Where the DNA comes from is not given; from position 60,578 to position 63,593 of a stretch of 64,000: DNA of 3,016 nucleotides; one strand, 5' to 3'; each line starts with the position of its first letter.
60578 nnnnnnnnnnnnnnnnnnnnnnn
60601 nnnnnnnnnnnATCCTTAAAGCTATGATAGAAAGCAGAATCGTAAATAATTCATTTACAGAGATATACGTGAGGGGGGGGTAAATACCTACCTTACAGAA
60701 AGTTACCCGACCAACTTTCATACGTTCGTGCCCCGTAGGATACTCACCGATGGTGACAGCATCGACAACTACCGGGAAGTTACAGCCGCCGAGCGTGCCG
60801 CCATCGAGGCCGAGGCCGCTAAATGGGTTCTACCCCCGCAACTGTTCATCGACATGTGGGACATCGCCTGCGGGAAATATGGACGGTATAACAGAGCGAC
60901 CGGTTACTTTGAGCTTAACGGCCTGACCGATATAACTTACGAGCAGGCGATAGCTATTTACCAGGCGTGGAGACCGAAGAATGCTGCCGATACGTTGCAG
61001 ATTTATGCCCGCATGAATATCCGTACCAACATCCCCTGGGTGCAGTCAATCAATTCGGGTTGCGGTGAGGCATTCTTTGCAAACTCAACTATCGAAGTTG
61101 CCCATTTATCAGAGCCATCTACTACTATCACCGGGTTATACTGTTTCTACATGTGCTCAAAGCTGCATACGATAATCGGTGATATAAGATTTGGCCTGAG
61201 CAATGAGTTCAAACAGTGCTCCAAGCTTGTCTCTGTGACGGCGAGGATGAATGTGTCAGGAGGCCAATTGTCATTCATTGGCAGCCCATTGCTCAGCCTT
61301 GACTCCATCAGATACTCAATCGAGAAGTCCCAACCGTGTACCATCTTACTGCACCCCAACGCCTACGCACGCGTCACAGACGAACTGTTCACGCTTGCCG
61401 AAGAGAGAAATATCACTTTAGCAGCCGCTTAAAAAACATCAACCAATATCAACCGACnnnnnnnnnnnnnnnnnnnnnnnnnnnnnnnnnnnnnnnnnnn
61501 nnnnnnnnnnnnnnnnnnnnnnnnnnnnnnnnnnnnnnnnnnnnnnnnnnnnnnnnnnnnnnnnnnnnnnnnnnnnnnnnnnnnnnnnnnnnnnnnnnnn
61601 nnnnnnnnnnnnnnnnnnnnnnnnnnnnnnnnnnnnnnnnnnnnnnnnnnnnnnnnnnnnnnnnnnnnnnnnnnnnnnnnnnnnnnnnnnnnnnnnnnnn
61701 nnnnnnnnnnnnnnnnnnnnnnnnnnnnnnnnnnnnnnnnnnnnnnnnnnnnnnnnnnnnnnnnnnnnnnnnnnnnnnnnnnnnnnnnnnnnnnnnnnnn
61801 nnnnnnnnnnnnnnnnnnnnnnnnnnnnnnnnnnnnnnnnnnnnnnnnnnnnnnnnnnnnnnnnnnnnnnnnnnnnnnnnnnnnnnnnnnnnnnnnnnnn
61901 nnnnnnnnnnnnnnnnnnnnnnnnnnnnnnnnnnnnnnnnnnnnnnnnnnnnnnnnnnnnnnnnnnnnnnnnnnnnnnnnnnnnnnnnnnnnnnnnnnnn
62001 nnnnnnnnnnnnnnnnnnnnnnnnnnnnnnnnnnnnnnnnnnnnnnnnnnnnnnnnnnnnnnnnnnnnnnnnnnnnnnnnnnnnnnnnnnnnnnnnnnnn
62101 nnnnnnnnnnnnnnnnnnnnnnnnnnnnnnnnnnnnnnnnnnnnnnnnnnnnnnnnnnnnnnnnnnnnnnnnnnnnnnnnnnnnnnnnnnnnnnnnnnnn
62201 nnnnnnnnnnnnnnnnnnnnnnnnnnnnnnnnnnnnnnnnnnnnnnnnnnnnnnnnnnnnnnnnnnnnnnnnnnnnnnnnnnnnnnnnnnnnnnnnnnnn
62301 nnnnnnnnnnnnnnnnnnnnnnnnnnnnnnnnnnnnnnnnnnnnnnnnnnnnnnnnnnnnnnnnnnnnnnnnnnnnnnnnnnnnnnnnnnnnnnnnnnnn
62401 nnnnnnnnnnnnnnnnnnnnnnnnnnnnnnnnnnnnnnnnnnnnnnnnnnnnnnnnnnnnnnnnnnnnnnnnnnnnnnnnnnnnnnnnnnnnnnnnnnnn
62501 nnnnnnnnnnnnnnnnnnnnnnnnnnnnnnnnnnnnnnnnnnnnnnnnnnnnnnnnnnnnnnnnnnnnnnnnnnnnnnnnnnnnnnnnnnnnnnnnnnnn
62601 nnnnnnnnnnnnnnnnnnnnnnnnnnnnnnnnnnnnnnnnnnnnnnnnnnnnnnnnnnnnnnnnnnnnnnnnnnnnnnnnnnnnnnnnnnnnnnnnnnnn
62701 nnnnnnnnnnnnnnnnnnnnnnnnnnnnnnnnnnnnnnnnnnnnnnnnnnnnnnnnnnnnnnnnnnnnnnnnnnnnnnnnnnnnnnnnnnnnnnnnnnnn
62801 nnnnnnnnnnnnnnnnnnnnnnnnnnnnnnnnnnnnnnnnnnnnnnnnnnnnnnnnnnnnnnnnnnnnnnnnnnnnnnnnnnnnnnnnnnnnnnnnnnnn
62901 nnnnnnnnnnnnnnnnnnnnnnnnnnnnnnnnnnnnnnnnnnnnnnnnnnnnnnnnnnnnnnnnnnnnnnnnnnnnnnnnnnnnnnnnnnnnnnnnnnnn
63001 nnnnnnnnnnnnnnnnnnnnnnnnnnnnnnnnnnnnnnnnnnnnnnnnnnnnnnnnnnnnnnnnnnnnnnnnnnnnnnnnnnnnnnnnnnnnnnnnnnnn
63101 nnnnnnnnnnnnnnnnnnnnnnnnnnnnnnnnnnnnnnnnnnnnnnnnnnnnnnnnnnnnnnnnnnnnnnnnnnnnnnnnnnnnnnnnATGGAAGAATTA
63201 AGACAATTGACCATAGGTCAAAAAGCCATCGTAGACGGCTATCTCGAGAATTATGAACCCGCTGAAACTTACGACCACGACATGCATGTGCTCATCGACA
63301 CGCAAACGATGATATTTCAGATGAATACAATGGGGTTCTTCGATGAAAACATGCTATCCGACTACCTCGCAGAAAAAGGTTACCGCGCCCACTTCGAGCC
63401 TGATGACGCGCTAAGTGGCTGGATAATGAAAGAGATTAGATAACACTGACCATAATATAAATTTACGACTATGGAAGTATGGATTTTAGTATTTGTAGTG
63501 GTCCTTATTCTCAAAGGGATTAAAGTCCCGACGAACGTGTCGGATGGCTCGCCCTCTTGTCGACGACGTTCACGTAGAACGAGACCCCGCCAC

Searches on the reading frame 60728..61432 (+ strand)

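Call 11: search_protein_families(library=pfam, max_evalue=0.01, proteins=[window:60728-61432:+])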
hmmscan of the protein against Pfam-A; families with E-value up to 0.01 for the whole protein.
window:60728-61432:+ (234 aa): 1 family
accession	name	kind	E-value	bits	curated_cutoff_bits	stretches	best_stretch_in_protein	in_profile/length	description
PF13306.12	LRR_5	-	0.0011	19.3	27.7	1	112-176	48-112/127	BspA type Leucine rich repeat region (6 copies)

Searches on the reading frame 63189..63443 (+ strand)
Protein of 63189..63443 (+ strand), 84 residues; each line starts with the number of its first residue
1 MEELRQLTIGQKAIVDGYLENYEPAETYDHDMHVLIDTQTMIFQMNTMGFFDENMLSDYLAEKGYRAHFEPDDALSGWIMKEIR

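Call 11: search_protein_families(library=pfam, max_evalue=0.01, proteins=[window:63189-63443:+])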
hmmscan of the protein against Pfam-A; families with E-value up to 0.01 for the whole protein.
window:63189-63443:+ (84 aa): 0 families

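Call 70: search_solved_structures(query=window:63189-63443:+, max_evalue=1)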
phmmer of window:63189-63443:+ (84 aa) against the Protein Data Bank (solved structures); distinct sequences matched with E-value up to 1: 0.

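Call 71: search_protein_families(library=ncbifam, max_evalue=0.1, proteins=[window:63189-63443:+])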
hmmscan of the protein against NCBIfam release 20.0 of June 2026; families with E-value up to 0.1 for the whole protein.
window:63189-63443:+ (84 aa): 0 families

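Call 114: search_protein_families(library=phrogs, max_evalue=0.001, proteins=[window:63189-63443:+])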
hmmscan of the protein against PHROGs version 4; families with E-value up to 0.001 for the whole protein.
window:63189-63443:+ (84 aa): 0 families
